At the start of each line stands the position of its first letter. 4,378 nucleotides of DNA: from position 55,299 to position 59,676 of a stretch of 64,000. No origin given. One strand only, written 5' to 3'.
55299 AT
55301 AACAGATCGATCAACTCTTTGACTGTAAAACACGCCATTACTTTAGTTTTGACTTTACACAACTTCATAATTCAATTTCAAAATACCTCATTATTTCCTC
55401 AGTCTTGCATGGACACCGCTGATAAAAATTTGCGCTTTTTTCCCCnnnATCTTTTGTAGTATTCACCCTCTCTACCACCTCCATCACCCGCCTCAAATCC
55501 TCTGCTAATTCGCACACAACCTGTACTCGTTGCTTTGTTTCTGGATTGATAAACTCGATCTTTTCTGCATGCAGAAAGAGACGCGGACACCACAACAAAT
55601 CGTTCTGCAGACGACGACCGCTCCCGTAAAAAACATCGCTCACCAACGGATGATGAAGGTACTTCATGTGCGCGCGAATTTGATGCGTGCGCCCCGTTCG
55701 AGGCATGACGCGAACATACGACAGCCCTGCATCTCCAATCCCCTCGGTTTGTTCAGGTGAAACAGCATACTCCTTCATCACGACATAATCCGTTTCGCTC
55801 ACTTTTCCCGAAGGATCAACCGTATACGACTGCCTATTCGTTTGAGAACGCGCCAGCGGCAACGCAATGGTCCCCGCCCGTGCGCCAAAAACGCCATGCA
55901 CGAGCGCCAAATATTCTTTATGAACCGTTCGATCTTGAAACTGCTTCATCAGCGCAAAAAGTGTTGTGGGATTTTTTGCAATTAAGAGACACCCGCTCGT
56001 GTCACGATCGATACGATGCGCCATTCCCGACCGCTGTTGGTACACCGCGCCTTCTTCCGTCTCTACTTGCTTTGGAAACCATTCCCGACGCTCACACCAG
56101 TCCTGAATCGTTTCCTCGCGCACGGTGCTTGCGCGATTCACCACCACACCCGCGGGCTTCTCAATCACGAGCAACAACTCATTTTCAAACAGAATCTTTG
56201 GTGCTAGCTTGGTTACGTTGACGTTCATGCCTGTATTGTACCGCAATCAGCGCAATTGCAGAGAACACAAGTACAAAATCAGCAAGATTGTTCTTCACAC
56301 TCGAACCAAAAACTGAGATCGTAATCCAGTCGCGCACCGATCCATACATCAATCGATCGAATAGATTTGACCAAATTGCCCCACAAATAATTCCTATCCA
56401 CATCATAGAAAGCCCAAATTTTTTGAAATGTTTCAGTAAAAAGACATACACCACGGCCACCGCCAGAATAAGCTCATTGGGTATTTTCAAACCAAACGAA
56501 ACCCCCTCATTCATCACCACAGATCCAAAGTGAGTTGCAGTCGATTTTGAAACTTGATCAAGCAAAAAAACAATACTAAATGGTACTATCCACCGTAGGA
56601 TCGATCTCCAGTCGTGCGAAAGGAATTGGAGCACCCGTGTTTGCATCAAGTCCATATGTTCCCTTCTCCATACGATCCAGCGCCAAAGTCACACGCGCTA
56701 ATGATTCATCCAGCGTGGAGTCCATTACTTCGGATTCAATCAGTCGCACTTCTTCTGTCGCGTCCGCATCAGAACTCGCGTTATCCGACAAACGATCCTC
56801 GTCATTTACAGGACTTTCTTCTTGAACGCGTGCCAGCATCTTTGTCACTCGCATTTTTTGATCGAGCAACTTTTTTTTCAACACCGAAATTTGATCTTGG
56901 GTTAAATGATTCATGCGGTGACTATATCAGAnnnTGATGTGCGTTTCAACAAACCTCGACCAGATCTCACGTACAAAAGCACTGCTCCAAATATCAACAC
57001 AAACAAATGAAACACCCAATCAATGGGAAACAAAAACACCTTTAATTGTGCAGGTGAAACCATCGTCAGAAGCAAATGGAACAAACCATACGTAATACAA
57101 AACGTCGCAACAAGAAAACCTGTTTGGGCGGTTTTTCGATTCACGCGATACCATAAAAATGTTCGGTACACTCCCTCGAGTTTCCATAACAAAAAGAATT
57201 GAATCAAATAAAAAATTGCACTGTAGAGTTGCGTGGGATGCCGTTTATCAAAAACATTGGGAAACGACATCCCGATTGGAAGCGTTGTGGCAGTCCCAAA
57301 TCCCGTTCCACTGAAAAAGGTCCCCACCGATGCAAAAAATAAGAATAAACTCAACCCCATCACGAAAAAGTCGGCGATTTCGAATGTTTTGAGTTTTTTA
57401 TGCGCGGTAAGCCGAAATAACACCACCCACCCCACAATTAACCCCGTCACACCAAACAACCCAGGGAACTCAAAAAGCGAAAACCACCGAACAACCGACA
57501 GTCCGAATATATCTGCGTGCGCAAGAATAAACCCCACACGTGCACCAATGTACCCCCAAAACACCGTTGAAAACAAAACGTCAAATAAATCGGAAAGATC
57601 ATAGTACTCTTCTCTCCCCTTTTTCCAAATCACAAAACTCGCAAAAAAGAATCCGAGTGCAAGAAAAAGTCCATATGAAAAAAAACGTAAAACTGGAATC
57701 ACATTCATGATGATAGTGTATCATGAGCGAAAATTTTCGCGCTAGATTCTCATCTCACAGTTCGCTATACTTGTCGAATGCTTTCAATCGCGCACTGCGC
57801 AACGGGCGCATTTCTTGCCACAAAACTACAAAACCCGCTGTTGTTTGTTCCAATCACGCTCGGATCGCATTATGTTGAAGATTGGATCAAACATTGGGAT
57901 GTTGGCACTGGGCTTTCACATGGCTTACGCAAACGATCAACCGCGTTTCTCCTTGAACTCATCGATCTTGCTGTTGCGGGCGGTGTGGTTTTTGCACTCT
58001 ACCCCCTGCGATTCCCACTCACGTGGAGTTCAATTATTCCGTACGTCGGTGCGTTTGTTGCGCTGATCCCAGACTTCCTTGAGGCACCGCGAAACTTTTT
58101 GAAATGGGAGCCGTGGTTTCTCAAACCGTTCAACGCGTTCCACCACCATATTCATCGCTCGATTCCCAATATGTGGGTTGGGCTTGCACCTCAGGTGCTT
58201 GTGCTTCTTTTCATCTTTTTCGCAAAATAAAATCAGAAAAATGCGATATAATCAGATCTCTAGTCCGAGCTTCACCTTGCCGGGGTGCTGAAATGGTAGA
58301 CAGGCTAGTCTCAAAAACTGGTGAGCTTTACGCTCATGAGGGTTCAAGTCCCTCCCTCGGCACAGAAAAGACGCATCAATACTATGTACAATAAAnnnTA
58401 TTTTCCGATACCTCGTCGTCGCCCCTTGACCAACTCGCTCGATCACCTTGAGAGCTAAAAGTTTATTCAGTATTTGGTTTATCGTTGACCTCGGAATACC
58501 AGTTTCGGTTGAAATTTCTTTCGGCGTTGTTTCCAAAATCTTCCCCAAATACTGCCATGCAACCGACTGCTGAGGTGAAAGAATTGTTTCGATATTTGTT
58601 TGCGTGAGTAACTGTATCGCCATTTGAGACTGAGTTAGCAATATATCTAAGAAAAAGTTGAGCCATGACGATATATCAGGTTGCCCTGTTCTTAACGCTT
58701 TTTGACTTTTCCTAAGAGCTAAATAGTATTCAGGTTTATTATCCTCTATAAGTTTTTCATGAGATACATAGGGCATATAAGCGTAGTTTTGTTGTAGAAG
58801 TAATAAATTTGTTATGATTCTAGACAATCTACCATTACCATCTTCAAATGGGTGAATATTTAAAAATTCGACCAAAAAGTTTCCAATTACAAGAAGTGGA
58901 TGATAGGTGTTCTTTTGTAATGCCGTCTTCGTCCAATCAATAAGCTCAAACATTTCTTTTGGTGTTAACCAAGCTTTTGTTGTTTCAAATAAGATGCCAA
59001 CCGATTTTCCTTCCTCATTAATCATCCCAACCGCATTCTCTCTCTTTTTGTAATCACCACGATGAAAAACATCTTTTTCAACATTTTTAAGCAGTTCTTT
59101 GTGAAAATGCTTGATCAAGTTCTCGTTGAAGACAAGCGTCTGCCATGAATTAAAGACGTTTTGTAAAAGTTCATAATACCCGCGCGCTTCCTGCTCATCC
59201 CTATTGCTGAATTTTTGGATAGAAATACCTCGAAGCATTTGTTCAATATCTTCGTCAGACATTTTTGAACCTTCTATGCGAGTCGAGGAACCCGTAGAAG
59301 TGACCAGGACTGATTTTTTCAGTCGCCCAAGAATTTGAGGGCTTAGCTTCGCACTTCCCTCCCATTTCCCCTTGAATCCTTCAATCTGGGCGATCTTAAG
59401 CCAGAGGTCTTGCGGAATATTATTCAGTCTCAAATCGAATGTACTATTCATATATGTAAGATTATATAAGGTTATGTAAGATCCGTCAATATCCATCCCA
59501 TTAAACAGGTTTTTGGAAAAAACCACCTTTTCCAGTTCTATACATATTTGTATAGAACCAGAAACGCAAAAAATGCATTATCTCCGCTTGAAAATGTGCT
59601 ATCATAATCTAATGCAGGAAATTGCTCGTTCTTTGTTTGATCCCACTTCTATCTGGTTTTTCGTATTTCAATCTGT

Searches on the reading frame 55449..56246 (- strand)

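Call 72: search_protein_families(library=pfam, proteins=[window:55449-56246:-], max_evalue=0.001)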
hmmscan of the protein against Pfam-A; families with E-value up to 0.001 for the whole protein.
window:55449-56246:- (266 aa): 1 family
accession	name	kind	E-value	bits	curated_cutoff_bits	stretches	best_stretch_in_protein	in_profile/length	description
PF00849.27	PseudoU_synth_2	-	2.5e-28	99.6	26.8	1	25-195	2-151/152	RNA pseudouridylate synthase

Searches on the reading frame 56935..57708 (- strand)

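Call 72: search_protein_families(library=pfam, proteins=[window:56935-57708:-], max_evalue=0.001)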
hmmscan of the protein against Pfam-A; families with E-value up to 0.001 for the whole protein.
window:56935-57708:- (258 aa): 1 family
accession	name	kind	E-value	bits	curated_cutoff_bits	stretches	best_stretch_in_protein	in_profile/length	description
PF01790.23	LGT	-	5.8e-23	81.9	24.9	1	7-246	9-239/240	Prolipoprotein diacylglyceryl transferase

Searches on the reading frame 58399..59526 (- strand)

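Call 72: search_protein_families(library=pfam, proteins=[window:58399-59526:-], max_evalue=0.001)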
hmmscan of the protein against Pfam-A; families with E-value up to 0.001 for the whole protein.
window:58399-59526:- (376 aa): 4 families
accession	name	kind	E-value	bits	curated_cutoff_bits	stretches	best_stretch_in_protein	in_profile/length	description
PF02661.23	Fic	-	4.5e-13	50.3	24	1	133-243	2-93/93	Fic/DOC family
PF12802.13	MarR_2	-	7.6e-06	26.4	27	1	332-368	19-56/61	MarR family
PF01978.25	TrmB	-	1.6e-05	25.1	25.6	1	332-374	22-63/68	Sugar-specific transcriptional regulator TrmB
PF14394.12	DUF4423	-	0.00054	20.2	30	0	332-372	36-76/165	Domain of unknown function (DUF4423)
